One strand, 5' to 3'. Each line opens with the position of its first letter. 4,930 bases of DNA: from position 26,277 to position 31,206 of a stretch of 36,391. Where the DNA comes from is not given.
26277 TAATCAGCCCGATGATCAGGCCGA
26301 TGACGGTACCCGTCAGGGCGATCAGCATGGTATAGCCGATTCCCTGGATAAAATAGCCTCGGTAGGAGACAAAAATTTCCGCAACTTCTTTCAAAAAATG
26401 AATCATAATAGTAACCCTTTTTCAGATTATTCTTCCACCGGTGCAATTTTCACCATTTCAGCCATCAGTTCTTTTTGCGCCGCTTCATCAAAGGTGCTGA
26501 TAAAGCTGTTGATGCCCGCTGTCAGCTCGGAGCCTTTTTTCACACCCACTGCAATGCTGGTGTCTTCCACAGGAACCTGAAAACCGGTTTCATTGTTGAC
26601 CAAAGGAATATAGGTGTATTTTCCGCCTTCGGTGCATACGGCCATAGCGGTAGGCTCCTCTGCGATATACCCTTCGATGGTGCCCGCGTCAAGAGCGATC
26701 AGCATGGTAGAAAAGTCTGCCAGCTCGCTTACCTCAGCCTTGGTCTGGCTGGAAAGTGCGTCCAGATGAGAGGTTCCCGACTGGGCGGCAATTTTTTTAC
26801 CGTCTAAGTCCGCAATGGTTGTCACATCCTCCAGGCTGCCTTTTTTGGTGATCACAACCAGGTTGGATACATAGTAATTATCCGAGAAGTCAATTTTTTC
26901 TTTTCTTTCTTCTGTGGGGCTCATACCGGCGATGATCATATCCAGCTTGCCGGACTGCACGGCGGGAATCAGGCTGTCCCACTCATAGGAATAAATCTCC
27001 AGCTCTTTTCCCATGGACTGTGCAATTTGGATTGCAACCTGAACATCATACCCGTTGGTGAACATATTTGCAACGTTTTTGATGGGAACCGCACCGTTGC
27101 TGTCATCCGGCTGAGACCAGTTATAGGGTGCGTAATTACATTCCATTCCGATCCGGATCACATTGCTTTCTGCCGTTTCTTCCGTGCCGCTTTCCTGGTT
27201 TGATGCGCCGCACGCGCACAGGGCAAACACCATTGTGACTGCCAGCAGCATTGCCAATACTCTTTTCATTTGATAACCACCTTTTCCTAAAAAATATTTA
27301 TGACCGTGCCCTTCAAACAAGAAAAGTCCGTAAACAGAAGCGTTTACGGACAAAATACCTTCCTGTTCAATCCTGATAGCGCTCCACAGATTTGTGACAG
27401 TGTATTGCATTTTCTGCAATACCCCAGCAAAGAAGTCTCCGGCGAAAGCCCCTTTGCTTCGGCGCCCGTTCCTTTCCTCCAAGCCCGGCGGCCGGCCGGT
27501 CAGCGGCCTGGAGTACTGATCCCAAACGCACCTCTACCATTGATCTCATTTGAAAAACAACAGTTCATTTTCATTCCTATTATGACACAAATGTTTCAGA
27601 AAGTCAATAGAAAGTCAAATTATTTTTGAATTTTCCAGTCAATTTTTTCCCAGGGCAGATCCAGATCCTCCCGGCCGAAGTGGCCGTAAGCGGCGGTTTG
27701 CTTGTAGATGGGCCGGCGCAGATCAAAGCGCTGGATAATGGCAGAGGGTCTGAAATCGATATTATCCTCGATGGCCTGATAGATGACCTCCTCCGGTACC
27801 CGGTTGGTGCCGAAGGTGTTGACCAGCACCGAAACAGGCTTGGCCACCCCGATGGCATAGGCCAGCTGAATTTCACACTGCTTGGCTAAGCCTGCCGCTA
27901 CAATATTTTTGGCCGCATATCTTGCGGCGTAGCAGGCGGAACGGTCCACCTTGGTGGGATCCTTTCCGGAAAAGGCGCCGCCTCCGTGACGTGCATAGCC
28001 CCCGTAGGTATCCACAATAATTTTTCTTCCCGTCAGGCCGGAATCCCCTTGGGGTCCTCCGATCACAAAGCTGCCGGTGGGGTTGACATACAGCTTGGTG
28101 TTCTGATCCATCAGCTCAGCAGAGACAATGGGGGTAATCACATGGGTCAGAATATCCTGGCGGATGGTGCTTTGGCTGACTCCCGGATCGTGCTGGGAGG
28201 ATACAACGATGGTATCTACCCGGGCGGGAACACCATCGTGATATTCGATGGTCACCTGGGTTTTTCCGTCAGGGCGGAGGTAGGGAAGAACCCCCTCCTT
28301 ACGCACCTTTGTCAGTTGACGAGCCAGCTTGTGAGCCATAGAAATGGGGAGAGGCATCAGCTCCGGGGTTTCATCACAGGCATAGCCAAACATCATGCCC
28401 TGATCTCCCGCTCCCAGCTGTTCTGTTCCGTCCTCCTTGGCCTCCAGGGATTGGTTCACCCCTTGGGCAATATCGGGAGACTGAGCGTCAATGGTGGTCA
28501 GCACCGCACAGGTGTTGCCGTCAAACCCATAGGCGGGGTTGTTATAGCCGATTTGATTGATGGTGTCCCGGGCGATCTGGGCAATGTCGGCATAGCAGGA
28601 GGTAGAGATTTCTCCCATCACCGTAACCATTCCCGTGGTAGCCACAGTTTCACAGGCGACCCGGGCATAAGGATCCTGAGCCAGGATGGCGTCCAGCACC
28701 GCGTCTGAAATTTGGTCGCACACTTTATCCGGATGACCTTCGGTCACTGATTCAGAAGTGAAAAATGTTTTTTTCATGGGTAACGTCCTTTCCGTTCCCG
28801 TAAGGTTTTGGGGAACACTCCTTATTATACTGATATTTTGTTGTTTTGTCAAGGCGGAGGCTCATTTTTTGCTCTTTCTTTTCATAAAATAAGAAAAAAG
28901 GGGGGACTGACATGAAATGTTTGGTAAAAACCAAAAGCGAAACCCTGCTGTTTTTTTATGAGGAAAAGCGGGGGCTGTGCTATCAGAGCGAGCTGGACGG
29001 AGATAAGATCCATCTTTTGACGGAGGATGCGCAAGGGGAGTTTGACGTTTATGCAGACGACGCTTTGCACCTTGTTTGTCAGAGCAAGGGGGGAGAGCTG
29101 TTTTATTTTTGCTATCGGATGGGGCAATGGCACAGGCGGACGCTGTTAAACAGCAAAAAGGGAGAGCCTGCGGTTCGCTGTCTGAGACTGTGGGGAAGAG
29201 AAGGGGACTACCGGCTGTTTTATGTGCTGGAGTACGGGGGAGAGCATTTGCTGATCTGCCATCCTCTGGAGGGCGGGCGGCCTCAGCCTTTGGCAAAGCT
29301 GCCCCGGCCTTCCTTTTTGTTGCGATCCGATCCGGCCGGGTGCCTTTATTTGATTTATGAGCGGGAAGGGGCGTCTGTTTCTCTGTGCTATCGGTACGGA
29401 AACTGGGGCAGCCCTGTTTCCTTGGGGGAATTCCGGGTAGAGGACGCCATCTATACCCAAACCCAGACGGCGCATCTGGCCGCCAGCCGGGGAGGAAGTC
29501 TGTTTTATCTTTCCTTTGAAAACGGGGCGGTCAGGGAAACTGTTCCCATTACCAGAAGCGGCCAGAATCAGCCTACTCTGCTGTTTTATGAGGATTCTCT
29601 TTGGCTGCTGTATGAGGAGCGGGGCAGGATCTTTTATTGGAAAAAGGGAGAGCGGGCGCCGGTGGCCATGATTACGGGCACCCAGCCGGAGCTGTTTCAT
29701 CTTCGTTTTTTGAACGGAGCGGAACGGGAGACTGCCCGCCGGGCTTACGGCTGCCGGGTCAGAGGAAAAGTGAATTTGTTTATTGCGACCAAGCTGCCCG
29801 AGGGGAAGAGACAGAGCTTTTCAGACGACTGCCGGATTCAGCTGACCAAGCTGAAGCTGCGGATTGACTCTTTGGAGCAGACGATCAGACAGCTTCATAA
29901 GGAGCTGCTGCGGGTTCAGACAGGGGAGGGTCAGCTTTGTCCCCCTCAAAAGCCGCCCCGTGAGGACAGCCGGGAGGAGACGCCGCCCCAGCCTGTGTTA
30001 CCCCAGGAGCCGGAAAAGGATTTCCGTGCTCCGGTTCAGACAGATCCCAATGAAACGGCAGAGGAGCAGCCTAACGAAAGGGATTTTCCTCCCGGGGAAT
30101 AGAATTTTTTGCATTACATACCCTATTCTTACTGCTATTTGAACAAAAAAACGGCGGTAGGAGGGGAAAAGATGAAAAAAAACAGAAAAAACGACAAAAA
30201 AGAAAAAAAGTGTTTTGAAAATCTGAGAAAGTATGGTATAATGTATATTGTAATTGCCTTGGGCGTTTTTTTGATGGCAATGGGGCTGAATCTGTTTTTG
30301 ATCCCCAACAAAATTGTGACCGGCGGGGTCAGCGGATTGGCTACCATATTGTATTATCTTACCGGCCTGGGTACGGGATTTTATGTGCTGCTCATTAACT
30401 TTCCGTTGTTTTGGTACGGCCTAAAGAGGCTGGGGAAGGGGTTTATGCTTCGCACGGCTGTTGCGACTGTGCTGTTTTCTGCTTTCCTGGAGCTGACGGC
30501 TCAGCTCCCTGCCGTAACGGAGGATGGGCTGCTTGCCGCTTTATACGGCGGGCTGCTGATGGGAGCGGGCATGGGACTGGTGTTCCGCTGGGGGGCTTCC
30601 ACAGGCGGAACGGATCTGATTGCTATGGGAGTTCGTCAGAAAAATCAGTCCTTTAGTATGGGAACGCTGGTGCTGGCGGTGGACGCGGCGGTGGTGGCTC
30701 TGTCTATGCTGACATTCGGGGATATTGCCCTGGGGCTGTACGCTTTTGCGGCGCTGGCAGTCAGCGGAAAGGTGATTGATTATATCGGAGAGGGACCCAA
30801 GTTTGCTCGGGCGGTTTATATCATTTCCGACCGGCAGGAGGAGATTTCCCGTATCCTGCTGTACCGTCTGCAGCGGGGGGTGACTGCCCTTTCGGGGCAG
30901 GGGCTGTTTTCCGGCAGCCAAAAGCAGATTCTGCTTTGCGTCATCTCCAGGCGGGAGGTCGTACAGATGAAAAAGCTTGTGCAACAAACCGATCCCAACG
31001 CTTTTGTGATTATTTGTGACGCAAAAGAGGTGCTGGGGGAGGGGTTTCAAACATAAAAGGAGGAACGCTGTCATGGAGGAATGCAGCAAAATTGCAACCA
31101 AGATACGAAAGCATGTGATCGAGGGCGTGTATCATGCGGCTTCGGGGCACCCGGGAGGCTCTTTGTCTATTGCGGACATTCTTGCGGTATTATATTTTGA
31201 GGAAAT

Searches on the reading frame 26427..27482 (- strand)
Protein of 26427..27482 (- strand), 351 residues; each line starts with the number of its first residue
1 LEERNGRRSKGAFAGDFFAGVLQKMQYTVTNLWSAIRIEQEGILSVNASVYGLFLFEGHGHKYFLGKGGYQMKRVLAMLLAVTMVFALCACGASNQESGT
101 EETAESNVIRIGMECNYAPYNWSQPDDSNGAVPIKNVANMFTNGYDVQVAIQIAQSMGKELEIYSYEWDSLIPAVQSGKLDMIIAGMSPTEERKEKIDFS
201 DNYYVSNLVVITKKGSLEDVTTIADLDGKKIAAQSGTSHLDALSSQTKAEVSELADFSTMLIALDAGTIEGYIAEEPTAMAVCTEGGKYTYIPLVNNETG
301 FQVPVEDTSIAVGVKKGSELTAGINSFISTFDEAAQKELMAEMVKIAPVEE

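Call 64: search_protein_families(library=pfam, proteins=[window:26427-27482:-], max_evalue=0.00001)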
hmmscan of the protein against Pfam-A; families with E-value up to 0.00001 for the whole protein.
window:26427-27482:- (351 aa): 2 families
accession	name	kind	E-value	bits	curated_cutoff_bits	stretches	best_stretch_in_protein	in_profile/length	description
PF00497.25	SBP_bac_3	-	1.4e-24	86.8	26.4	1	110-333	2-118/132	Bacterial extracellular solute-binding proteins, family 3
PF10613.14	Lig_chan-Glu_bd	-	7.2e-07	29.8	30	1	144-214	44-113/115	Ligated ion channel L-glutamate- and glycine-binding site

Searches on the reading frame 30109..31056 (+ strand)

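Call 64: search_protein_families(library=pfam, proteins=[window:30109-31056:+], max_evalue=0.00001)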
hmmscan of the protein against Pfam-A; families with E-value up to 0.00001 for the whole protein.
window:30109-31056:+ (315 aa): 2 families
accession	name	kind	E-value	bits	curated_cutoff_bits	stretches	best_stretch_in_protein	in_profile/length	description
PF02588.21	YitT_membrane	-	1.4e-62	211.2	24.3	1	46-248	2-202/205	Uncharacterised 5xTM membrane BCR, YitT family COG1284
PF10035.14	DUF2179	-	1.6e-21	76.3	22.8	1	256-310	1-55/55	Uncharacterized protein conserved in bacteria (DUF2179)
